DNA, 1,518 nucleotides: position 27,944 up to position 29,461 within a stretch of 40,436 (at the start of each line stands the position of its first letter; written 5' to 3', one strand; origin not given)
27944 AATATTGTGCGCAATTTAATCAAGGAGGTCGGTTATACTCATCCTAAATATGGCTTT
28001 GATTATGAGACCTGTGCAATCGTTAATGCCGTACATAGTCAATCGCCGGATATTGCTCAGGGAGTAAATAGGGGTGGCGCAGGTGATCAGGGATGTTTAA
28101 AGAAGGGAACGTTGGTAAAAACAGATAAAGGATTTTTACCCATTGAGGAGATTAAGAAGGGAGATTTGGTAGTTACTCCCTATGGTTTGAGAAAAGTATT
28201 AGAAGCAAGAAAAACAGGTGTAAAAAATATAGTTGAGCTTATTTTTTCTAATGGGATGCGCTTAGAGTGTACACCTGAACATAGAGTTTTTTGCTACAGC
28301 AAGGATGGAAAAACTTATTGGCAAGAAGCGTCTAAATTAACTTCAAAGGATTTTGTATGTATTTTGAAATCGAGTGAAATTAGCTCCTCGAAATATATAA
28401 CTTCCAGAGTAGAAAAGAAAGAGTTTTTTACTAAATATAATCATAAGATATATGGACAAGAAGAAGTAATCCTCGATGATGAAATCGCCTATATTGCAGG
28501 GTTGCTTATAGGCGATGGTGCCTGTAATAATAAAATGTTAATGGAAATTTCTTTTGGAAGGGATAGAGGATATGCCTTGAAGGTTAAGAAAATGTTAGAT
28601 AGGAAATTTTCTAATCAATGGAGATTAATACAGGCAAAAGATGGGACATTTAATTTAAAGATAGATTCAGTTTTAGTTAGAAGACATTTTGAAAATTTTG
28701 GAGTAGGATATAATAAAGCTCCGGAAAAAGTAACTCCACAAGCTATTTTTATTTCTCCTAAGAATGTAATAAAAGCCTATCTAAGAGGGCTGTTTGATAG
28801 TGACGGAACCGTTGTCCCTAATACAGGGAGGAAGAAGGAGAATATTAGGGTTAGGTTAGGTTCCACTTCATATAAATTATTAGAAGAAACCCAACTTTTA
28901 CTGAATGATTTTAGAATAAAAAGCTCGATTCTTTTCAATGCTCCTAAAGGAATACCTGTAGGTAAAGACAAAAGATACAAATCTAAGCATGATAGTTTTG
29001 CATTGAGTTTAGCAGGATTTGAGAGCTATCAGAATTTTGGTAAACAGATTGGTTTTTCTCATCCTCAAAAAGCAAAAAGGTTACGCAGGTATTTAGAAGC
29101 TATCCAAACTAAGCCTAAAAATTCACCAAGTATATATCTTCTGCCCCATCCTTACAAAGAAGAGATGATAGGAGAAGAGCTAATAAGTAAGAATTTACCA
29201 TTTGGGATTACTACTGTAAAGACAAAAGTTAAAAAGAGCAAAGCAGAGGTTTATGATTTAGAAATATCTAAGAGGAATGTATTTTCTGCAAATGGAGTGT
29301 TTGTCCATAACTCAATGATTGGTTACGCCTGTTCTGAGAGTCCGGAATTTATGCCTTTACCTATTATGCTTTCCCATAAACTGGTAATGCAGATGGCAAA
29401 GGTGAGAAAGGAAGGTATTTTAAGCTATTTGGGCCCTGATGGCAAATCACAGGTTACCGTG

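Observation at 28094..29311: Full-size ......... intein splitting the GAGDQG motif of SAM synthetase (MetK)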

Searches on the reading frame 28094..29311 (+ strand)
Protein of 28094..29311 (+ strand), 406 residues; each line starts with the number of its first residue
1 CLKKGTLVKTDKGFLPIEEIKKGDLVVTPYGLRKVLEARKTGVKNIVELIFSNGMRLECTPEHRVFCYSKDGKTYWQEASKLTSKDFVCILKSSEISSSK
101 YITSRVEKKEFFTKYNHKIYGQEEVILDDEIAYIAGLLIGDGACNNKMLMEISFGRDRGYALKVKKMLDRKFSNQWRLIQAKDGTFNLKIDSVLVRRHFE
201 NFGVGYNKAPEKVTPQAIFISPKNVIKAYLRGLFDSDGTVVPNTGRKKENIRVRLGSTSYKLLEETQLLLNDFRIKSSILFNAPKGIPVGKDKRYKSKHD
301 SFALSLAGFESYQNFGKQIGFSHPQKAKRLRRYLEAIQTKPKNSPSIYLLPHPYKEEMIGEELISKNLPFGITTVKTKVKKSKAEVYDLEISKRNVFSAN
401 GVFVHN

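Call 4: search_protein_families(library=pfam, proteins=[window:28094-29311:+], max_evalue=0.1)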
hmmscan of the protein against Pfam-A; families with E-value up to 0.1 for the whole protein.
window:28094-29311:+ (406 aa): 5 families
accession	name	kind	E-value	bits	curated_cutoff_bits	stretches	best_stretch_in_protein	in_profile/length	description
PF14890.11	Intein_splicing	-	1e-15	58.3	35.8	1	34-406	37-155/155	Intein splicing domain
PF14528.11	LAGLIDADG_3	-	6.1e-14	52.5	22.5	1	225-282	2-55/82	LAGLIDADG-like domain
PF13403.11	Hint_2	-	8e-06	26.7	28.4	1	1-31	2-32/147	Hint domain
PF14623.11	Vint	-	0.00088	19.5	27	1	1-68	2-67/166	Hint-domain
PF05204.19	Hom_end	-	0.089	13.4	21.1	0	224-248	12-35/110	Homing endonuclease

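Call 5: find_homologous_proteins(query=window:28094-29311:+, max_evalue=0.001)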
Query window:28094-29311:+ (406 aa): 13 proteins with E <= 0.001 among 5959 candidates.
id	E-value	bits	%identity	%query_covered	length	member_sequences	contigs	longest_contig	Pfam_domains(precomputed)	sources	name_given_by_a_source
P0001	1.8e-145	503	55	100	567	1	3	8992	PF00438.26,PF14528.12,PF02772.22,PF14890.12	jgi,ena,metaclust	metaclust:\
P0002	5.1e-139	482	57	94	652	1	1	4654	PF14528.12,PF02772.22,PF02773.22,PF14890.12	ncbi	ncbi:MAG: methionine adenosyltransferase [Candidatus Aenigmatarchaeota archaeon]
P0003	7.3e-137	475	57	95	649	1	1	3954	PF14528.12,PF02772.22,PF02773.22,PF14890.12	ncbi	ncbi:MAG: methionine adenosyltransferase [Candidatus Aenigmatarchaeota archaeon]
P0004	8.2e-128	445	52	96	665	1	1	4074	PF14528.12,PF02772.22,PF02773.22,PF14890.12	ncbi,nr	ncbi:MAG: methionine adenosyltransferase [Candidatus Aenigmarchaeota archaeon]|nr:methionine adenosy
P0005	1.8e-120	421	51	94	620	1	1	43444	PF14528.12,PF02772.22,PF02773.22,PF14890.12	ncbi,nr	ncbi:MAG: methionine adenosyltransferase [Candidatus Aenigmarchaeota archaeon]|nr:methionine adenosy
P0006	8.1e-117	409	50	91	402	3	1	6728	PF14528.12,PF02772.22,PF14890.12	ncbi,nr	ncbi:TPA: hypothetical protein HA244_03925, partial [Candidatus Micrarchaeota archaeon]|nr:hypotheti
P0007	4.2e-102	360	56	74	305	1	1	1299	PF14528.12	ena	-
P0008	7.9e-95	336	71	52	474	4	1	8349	PF14528.12,PF02772.22,PF02773.22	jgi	jgi:S-adenosylmethionine synthetase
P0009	4.1e-29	120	27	100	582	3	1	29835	PF14528.12,PF02773.22,PF14890.12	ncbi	ncbi:MAG: methionine adenosyltransferase domain-containing protein [Candidatus Heimdallarchaeaceae a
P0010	4.0e-12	64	28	57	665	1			PF02867.21,PF00317.27,PF08471.16,PF14528.12,PF14890.12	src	-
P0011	4.1e-8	51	26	100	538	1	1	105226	PF02867.21,PF14528.12,PF14890.12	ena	-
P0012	6.8e-7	47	29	56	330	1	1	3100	PF13384.13,PF13936.13,PF00196.26,PF14528.12,PF04218.20,PF14527.12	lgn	-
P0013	5.8e-6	44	22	100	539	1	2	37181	PF05204.20,PF14528.12,PF14890.12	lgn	-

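Call 13: find_encoding_contigs(protein=P0005, flank=5000, max_places=4)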
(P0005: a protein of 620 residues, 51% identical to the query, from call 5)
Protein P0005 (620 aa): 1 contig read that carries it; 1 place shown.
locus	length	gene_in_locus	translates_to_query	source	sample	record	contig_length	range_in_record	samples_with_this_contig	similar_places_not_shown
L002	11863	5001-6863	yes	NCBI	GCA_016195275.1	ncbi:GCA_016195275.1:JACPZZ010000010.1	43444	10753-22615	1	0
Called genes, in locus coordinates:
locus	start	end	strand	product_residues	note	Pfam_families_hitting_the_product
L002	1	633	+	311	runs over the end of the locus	-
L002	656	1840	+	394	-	PF13439:Glyco_transf_4, PF20706:GT4-conflict, PF00534:Glycos_transf_1, PF13692:Glyco_trans_1_4, PF13524:Glyco_trans_1_2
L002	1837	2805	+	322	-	PF00535:Glycos_transf_2, PF10111:Glyco_tranf_2_2, PF13506:Glyco_transf_21, PF13641:Glyco_tranf_2_3, PF13632:Glyco_trans_2_3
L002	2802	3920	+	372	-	PF13439:Glyco_transf_4, PF13579:Glyco_trans_4_4 (faint), PF00534:Glycos_transf_1, PF13692:Glyco_trans_1_4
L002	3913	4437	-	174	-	PF12844:HTH_19, PF13560:HTH_31, PF01381:HTH_3, PF13412:HTH_24 (faint), PF13443:HTH_26, PF00571:CBS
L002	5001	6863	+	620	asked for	PF14890:Intein_splicing, PF14528:LAGLIDADG_3, PF02772:S-AdoMet_synt_M, PF02773:S-AdoMet_synt_C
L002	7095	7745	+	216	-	-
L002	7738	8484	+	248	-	-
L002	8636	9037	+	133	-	-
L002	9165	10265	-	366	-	PF00535:Glycos_transf_2, PF13641:Glyco_tranf_2_3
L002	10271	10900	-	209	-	PF00730:HhH-GPD, PF00633:HHH (weak)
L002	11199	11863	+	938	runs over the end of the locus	PF04851:ResIII, PF00270:DEAD, PF00271:Helicase_C, PF19306:WHD_Lhr, PF08494:DEAD_assoc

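Call 18: find_related_loci(query=A2, collection=genome_contigs, flank=4000)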
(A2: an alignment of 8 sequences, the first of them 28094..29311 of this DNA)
Query A2 (406 aa) in genome_contigs; peptide patterns used: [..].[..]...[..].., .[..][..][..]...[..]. (x = any residue, [..] = any of these).
150 stretches matched a pattern; 99 encode a relative of the query (tblastn E <= 1e-3); the best 80 are kept; 80 distinct loci.
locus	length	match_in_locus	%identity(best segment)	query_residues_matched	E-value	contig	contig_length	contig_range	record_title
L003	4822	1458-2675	80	1-406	0e+0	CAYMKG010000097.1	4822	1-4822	MAG TPA_asm: uncultured Planctomycetales bacterium isolate binchicken_co184_351 genome assembly, contig: NODE_38215_leng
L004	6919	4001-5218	72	1-406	0e+0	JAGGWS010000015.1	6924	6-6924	MAG: Candidatus Omnitrophota bacterium isolate AUK132 PB_MBMC_086_c_000000000034, whole genome shotgun sequence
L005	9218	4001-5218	67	1-406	0e+0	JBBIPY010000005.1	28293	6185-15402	MAG: Candidatus Omnitrophota bacterium isolate RSS170216_bin_313 NODE_1327_length_28293_cov_7.040159, whole genome shotg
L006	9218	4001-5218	67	1-406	0e+0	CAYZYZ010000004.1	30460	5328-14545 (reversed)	MAG TPA_asm: uncultured Candidatus Saccharibacteria bacterium isolate binchicken_co387_569 genome assembly, contig: NODE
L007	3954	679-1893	58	1-406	9e-159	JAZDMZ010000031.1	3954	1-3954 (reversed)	MAG: Candidatus Aenigmatarchaeota archaeon isolate MEGAHIT-group-0.686 k141_8709937, whole genome shotgun sequence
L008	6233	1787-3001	54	1-406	2e-151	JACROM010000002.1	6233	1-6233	MAG: Candidatus Micrarchaeota archaeon isolate NC_groundwater_1961_Pr3_S-0.2um_52_3 scaffold_65509, whole genome shotgun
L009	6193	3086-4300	55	1-406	2e-150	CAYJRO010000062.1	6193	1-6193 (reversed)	MAG TPA_asm: uncultured archaeon isolate ERP125453_co1_124 genome assembly, contig: NODE_16569_length_6193_cov_6.387586,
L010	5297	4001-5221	55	1-406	5e-145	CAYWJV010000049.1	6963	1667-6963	MAG TPA_asm: uncultured Gammaproteobacteria bacterium isolate binchicken_co387_50 genome assembly, contig: NODE_15443_le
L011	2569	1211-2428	55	1-406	4e-152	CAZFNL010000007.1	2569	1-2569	MAG TPA_asm: uncultured Gammaproteobacteria bacterium isolate SRP271791_co1_7 genome assembly, contig: k141_311627, whol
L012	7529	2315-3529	53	1-406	4e-143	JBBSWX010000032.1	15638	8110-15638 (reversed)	MAG: Candidatus Micrarchaeota archaeon isolate H43-bin237_1 H43_bin237_1_000000000032, whole genome shotgun sequence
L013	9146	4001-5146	52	1-406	6e-135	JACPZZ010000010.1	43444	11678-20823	MAG: Candidatus Aenigmatarchaeota archaeon isolate NC_groundwater_903_Pr1_S-0.2um_45_27 Montesol18-Sp2_coassembly_scaffo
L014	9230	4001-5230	55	1-406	2e-151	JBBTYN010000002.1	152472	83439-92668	MAG: Patescibacteria group bacterium isolate H41-bin112_1 H41_bin112_1_000000000002, whole genome shotgun sequence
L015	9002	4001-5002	27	1-352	1e-25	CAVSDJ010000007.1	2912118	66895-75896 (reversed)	MAG: Blastocatellia bacterium isolate MFD01916.bin.3.112 genome assembly, contig: contig_4703, whole genome shotgun sequ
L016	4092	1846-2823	27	1-344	3e-24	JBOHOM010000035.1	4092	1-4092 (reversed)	MAG: Nitrospiraceae bacterium isolate M3-S_metawrap_bin.98 k127_941851, whole genome shotgun sequence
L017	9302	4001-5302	24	1-406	2e-23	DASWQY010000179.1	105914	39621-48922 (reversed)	MAG TPA_asm: Pyrinomonadaceae bacterium isolate SMAG_U3507 k141_1377954, whole genome shotgun sequence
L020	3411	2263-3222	26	1-331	2e-20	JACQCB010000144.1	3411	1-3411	MAG: Nitrospirae bacterium isolate NC_groundwater_957_Pr1_S-0.2um_61_41 Montesol18-Sp2_coassembly_scaffold_325637, whole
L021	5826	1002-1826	24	12-288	6e-19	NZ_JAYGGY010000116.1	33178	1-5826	Anabaena cylindrica UHCC 0172 NODE_75_length_33178_cov_83.486369, whole genome shotgun sequence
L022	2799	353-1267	23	1-321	2e-18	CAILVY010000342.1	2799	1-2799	MAG: Candidatus Hydrogenedentes bacterium isolate LaPlata_bin-1517 genome assembly, contig: bin-1517:342/407, whole geno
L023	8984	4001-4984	25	107-406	1e-17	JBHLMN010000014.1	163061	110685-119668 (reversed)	MAG: Promethearchaeota archaeon isolate DZ2M.341 DZ2M.341@146, whole genome shotgun sequence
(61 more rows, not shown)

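Call 30: search_solved_structures(query=window:28094-29311:+, max_evalue=0.01, show_alignments=2)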
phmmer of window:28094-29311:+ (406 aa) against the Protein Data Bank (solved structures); distinct sequences matched with E-value up to 0.01: 4.
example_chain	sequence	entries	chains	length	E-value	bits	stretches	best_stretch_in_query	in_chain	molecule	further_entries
7qsu_A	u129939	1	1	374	3.1e-06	29.7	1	44-240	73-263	V-ATPase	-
7qss_A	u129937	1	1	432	4e-06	29.3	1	44-240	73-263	V-type ATP synthase alpha chain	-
2cw7_A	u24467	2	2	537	0.0012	21.2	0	209-276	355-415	Endonuclease PI-PkoII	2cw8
6qaz_A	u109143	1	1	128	0.0014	20.9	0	5-64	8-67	cyanophage-like gp41-1 intein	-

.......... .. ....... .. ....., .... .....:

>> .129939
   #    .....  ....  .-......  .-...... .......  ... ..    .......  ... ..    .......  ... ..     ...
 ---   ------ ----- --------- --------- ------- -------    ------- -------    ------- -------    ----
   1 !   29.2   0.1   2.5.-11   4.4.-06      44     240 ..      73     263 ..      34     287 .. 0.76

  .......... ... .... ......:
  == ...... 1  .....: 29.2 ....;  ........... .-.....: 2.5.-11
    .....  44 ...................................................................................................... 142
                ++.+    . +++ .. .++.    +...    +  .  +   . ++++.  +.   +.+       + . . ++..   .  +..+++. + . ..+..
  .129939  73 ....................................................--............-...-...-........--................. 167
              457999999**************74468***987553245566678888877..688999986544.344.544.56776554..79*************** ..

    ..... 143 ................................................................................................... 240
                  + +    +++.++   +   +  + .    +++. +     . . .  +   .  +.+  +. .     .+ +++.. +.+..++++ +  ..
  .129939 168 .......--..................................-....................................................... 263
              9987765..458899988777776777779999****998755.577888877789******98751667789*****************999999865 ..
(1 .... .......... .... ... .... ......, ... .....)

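Call 48: predict_structure(alignment_id=A3)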
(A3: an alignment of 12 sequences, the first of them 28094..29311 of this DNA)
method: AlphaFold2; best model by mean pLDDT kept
length: 406 residues; sequences in the alignment: 12
mean_pLDDT: 89.2   pTM: 0.91
mean pLDDT of the five models: 89.2, 88.9, 88.2, 87.7, 87.7
residues with pLDDT >= 90: 265; 70-90: 108; 50-70: 33; < 50: 0
segments of 3 or more residues with pLDDT < 50: none
pLDDT, mean of each block of 10 residues (from residue 1): 96 95 94 95 97 96 96 95 96 85 89 68 92 94 69 91 92 88 91 88 80 92 97 93 62 90 96 93 87 86 90 93 92 77 76 88 87 95 96 91 94
secondary structure, 60 per line:
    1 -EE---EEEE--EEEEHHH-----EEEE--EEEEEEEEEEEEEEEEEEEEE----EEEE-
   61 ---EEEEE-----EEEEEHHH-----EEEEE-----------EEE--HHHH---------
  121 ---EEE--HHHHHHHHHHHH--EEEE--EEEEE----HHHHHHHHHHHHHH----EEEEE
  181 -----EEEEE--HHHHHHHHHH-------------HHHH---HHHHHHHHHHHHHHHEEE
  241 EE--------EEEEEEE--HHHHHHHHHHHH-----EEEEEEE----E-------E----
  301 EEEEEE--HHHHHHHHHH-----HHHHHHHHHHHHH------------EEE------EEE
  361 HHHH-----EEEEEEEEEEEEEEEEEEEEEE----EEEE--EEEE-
elements in order: E7-10 E13-16 E25-28 E31-51 E56-59 E64-68 E74-78 E87-91 E103-105 H108-111 E124-126 H129-140 E143-146 E149-153 H158-171 E176-180 E186-190 H193-202 H216-219 H223-237 E238-242 E251-257 H260-271 E277-283 E301-306 H309-318 H324-336 E349-351 E358-360 H361-364 E370-391 E396-399 E402-405

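Call 51: fold_search(model_id=the predicted structure, library=pdb)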
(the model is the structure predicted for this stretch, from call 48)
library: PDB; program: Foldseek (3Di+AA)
matches with E <= 10: 508; with E <= 0.001: 89
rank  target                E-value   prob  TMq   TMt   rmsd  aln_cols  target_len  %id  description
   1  7qsu                  6.4e-19  1.00  0.66  0.73   5.3       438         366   16  Crystal structure of homing endonuclease-associated TliVMA intein (C1A, d333-339) (released 2022-03-30)
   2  7qss                  2.3e-18  1.00  0.69  0.65   9.0       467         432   17  Crystal structure of homing endonuclease-associated TliVMA intein (C1A) (released 2022-03-30)
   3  1dq3                  1.2e-17  1.00  0.60  0.55   8.0       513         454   15  CRYSTAL STRUCTURE OF AN ARCHAEAL INTEIN-ENCODED HOMING ENDONUCLEASE PI-PFUI (released 2000-07-05)
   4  1vde_B                2.8e-16  1.00  0.49  0.47   9.0       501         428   14  PI-SCEI, A HOMING ENDONUCLEASE WITH PROTEIN SPLICING ACTIVITY (released 1998-04-08)
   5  1ef0_A                5.8e-16  1.00  0.50  0.48   9.2       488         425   14  CRYSTAL STRUCTURE OF PI-SCEI MINIPRECURSOR (released 2000-06-07)
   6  7qst                  6.8e-16  1.00  0.55  0.61   9.9       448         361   17  Crystal structure of homing endonuclease-associated PhoVMA intein (C1A) (released 2022-03-30)
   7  1vde_A                1.3e-15  1.00  0.48  0.46  10.5       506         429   15  PI-SCEI, A HOMING ENDONUCLEASE WITH PROTEIN SPLICING ACTIVITY (released 1998-04-08)
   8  1lws_A                2.2e-15  1.00  0.49  0.47   9.1       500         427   16  Crystal structure of the intein homing endonuclease PI-SceI bound to its recognition sequence (released 2002-09-27)
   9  1dfa                  1.0e-14  1.00  0.50  0.50   9.1       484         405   16  CRYSTAL STRUCTURE OF PI-SCEI IN C2 SPACE GROUP (released 1999-12-08)
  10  1um2_B                1.3e-14  1.00  0.49  0.48   9.2       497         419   15  Crystal Structure of the Vma1-Derived Endonuclease with the Ligated Extein Segment (released 2004-09-22)
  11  1um2_A                1.7e-14  1.00  0.48  0.47   9.4       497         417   15  Crystal Structure of the Vma1-Derived Endonuclease with the Ligated Extein Segment (released 2004-09-22)
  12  1lwt_A                1.9e-14  1.00  0.50  0.46  10.0       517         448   14  Crystal structure of the intein homing endonuclease PI-SceI bound to its substrate DNA (Ca2+ free) (released 2002-09-27)
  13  1jva_B                2.3e-14  1.00  0.49  0.47   9.2       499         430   14  CRYSTAL STRUCTURE OF THE VMA1-DERIVED ENDONUCLEASE BEARING THE N AND C EXTEIN PROPEPTIDES (released 2002-08-29)
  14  1jva_A                2.9e-14  1.00  0.47  0.45   9.8       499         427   14  CRYSTAL STRUCTURE OF THE VMA1-DERIVED ENDONUCLEASE BEARING THE N AND C EXTEIN PROPEPTIDES (released 2002-08-29)
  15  2cw7                  4.2e-14  1.00  0.57  0.44  12.6       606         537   12  Crystal structure of intein homing endonuclease II (released 2006-04-18)
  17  2dch                  1.2e-07  1.00  0.38  0.72   3.6       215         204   20  Crystal structure of archaeal intron-encoded homing endonuclease I-Tsp061I (released 2006-07-06)
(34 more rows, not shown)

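Call 53: find_related_loci(query=A2, collection=viral_contigs, flank=3000)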
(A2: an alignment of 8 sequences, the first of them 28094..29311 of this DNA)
Query A2 (406 aa) in viral_contigs; peptide patterns used: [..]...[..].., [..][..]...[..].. (x = any residue, [..] = any of these).
380 stretches matched a pattern; 169 encode a relative of the query (tblastn E <= 1e-3); the best 80 are kept; 80 distinct loci.
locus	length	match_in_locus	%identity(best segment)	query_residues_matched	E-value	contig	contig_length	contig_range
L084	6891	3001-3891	26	6-335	2e-25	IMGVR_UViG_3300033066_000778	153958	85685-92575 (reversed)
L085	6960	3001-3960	25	1-332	5e-21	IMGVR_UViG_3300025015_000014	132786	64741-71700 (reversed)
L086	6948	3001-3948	26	1-326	2e-20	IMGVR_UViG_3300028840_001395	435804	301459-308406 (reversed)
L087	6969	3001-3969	25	1-332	1e-20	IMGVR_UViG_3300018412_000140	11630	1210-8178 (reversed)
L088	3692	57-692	32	132-356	1e-20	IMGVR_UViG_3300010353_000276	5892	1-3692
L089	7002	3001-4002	25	1-370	2e-19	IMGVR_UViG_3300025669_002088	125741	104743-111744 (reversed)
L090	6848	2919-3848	23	1-326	4e-19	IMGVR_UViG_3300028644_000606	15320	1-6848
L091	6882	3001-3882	27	1-330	7e-19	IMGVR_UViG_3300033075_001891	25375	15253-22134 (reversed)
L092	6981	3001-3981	25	1-335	1e-18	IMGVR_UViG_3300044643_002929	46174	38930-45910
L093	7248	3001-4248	22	1-406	1e-18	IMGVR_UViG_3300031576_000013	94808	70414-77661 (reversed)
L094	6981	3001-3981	25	1-335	1e-18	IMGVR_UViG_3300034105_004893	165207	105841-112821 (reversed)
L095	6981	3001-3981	25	1-335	2e-18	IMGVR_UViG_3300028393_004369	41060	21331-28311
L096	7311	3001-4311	21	1-406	4e-18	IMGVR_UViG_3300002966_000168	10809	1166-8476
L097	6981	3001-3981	26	1-335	4e-18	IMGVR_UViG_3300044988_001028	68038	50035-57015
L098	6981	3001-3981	26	1-335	4e-18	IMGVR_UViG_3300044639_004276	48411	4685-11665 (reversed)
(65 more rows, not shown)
